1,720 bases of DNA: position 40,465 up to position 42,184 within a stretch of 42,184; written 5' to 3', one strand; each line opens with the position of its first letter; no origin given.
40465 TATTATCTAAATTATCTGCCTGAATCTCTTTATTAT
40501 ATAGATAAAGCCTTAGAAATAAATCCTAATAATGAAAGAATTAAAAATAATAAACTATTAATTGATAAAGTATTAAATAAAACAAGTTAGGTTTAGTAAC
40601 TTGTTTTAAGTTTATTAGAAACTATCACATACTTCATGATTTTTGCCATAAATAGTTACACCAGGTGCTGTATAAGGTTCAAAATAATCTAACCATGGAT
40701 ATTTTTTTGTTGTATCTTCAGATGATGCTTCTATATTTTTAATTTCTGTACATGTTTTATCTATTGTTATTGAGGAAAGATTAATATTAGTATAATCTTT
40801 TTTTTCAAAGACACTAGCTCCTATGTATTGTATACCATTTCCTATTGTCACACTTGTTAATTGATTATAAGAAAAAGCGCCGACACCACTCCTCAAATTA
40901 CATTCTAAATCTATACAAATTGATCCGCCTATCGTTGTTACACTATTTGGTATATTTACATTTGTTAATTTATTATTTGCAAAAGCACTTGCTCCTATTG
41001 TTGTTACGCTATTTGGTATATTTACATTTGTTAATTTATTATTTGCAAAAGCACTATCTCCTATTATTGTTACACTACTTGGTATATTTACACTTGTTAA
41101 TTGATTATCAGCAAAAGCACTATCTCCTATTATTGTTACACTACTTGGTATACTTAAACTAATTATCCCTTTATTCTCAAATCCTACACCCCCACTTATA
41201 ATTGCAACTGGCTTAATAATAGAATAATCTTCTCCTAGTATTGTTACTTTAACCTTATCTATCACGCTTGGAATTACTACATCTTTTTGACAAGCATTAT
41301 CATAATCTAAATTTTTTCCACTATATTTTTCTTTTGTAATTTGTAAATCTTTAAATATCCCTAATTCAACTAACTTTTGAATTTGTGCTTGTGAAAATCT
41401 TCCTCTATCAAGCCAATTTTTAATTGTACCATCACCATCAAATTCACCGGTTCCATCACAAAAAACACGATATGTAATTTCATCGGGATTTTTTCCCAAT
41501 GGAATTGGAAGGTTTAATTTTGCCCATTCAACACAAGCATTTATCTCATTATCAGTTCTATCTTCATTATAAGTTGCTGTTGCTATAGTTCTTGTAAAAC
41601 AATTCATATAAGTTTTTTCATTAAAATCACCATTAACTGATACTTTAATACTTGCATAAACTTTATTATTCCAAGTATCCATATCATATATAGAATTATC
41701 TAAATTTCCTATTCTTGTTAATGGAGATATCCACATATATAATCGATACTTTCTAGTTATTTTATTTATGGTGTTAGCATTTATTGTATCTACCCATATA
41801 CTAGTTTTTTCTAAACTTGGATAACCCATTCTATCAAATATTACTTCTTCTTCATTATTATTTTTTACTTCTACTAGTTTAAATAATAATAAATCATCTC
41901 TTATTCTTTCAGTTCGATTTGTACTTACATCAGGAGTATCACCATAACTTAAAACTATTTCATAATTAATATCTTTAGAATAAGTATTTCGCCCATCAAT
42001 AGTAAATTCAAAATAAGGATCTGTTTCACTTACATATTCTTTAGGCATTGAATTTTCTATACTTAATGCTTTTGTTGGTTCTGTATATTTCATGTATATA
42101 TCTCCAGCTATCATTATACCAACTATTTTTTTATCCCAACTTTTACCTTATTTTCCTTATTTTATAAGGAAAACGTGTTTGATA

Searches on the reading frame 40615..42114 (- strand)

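Call 14: search_protein_families(library=pfam, proteins=[window:40615-42114:-], max_evalue=0.001)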
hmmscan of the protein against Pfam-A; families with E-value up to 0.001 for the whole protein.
window:40615-42114:- (499 aa): 1 family
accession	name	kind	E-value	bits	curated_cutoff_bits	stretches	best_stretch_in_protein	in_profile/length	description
PF13306.12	LRR_5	-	7.7e-29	100.6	27.7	1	312-402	8-100/127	BspA type Leucine rich repeat region (6 copies)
